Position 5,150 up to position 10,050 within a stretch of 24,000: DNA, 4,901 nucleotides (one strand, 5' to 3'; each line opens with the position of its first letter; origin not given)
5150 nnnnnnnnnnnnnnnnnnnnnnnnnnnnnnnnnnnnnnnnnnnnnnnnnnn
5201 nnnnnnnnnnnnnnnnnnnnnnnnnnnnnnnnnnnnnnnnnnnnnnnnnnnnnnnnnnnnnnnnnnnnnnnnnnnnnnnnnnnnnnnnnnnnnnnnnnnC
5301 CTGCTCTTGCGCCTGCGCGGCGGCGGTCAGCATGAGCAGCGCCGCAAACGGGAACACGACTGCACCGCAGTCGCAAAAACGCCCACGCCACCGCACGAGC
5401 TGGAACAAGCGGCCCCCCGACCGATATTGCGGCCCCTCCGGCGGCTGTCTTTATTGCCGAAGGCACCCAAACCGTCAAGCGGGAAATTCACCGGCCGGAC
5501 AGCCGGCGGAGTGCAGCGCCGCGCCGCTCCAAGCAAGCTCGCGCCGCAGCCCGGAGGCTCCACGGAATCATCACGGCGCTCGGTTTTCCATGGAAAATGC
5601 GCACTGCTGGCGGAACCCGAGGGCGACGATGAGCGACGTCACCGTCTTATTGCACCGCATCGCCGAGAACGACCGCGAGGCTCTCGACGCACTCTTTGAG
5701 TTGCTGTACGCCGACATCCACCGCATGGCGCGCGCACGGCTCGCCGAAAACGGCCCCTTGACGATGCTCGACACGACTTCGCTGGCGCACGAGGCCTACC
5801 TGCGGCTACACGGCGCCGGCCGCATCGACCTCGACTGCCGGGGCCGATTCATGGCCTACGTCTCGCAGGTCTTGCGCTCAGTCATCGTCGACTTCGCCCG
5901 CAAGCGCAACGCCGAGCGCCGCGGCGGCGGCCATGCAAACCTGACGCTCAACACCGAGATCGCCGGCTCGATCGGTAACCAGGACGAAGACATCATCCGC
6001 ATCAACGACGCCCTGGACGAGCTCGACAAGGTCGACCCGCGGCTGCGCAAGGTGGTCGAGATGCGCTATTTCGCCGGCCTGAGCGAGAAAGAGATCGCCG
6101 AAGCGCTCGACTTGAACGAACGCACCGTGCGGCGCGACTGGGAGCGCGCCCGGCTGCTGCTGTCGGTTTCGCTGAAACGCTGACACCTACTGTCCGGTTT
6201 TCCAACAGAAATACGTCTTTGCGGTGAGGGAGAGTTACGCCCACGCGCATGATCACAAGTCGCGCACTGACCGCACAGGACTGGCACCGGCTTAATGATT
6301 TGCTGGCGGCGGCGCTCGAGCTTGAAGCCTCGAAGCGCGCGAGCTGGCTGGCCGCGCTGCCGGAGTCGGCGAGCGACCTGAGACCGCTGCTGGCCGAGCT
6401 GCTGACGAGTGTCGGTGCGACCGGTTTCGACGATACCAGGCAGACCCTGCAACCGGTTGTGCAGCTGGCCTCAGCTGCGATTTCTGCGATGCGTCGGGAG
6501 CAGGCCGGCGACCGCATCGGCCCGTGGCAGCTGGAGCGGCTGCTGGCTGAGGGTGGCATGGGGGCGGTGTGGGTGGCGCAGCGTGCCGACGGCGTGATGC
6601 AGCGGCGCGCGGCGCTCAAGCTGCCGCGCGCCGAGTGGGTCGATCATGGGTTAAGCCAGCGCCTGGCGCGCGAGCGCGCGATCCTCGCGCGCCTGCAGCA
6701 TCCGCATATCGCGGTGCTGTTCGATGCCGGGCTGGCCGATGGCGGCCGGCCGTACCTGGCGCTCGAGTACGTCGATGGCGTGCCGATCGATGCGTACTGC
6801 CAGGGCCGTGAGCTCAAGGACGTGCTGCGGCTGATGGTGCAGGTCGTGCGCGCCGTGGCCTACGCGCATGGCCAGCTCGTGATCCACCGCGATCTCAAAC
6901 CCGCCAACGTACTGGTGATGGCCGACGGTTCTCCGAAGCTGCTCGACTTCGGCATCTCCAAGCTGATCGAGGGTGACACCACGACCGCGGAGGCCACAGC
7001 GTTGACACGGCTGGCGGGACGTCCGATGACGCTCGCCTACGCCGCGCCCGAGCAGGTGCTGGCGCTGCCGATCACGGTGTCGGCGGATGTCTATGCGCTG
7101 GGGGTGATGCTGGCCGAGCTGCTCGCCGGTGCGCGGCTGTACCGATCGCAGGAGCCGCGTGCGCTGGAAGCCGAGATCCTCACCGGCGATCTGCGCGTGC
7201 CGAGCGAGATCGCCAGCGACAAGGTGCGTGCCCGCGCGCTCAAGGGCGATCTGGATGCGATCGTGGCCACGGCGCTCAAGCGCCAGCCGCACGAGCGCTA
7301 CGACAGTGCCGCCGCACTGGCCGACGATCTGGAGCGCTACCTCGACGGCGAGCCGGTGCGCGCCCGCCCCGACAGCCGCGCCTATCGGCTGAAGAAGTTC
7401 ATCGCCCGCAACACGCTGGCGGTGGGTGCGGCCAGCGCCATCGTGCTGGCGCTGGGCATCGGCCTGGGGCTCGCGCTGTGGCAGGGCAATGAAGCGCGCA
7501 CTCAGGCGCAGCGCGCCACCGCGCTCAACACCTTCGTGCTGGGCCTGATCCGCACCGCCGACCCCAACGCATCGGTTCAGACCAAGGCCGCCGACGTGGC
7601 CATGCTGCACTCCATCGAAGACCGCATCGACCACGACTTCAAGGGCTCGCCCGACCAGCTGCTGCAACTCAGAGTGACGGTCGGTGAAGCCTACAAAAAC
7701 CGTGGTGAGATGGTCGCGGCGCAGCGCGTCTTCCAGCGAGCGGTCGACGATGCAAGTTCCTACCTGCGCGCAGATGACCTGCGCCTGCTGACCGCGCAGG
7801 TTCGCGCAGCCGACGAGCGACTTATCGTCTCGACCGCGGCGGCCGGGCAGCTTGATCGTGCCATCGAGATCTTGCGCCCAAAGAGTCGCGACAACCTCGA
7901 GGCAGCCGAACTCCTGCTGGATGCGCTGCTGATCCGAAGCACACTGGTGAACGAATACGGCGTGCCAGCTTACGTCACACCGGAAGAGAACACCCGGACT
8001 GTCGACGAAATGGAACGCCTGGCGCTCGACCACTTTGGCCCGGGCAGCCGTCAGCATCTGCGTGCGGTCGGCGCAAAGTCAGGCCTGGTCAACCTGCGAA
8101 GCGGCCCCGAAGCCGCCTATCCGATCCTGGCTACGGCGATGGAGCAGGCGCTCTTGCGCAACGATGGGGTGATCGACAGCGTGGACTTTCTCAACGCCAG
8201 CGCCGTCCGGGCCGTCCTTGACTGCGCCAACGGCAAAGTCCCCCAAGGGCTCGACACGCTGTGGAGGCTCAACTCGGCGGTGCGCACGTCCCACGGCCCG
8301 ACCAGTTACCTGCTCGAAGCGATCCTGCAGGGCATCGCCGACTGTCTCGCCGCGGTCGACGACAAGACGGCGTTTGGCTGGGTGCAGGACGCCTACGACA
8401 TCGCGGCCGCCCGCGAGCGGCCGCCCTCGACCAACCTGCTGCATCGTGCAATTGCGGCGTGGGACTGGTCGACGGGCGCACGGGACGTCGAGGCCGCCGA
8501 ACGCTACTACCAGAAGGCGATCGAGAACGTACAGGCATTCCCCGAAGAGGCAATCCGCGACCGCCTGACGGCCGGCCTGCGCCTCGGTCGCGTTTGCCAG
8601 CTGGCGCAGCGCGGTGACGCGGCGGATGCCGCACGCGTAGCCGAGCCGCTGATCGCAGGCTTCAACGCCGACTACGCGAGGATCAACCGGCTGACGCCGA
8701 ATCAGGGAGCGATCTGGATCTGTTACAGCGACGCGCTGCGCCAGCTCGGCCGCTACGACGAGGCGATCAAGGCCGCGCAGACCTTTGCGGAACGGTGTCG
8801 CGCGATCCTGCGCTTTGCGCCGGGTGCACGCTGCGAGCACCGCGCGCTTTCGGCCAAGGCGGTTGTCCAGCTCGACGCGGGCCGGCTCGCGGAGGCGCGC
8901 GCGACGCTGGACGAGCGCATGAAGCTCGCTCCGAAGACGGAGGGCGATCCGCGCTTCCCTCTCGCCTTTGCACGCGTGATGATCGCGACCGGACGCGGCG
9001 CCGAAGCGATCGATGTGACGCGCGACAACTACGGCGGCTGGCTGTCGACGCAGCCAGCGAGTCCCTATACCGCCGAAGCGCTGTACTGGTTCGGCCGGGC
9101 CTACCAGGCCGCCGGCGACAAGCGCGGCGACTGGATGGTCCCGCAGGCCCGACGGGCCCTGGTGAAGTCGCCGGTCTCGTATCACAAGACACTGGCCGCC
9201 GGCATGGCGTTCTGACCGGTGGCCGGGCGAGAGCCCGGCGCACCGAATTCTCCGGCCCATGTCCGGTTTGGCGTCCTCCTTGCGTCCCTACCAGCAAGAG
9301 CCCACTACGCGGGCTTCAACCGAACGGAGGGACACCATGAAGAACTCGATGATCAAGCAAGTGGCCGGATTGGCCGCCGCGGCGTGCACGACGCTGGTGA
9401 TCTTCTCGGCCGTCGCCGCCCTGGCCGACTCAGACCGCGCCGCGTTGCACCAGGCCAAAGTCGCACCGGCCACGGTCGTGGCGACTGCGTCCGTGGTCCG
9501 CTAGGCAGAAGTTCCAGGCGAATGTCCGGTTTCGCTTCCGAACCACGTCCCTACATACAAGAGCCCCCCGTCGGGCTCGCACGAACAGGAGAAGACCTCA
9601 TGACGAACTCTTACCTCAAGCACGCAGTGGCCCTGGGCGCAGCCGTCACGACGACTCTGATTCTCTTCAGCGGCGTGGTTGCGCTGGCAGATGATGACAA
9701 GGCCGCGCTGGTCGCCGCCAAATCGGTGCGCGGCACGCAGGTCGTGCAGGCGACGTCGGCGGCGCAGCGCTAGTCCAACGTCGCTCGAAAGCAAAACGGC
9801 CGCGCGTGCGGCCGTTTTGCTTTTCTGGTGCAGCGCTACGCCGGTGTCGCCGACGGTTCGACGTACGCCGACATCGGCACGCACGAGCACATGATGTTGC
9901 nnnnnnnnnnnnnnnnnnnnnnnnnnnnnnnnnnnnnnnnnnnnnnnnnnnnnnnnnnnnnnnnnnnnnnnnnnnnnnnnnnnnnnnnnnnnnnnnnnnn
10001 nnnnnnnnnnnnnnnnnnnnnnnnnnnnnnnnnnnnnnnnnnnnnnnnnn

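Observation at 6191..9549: Exact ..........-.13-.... motif occurs three times, all in the module and all correctly placed upstream of start codons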

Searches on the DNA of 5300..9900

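Call 58: search_rna_families(source=window, start=5300, end=9900, threshold=evalue, max_evalue=1)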
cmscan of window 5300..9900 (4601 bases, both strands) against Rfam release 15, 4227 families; matches with E-value up to 1: 2.
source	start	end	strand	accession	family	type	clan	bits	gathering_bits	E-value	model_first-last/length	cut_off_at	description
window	9654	9838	+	RF02225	sX6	Gene; sRNA;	-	20.2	40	0.031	1-342/342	no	Proteobacterial sRNA sX6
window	9747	9819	+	RF00512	Leu_leader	Cis-reg; leader;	-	20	50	0.97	1-148/148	no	Leucine operon leader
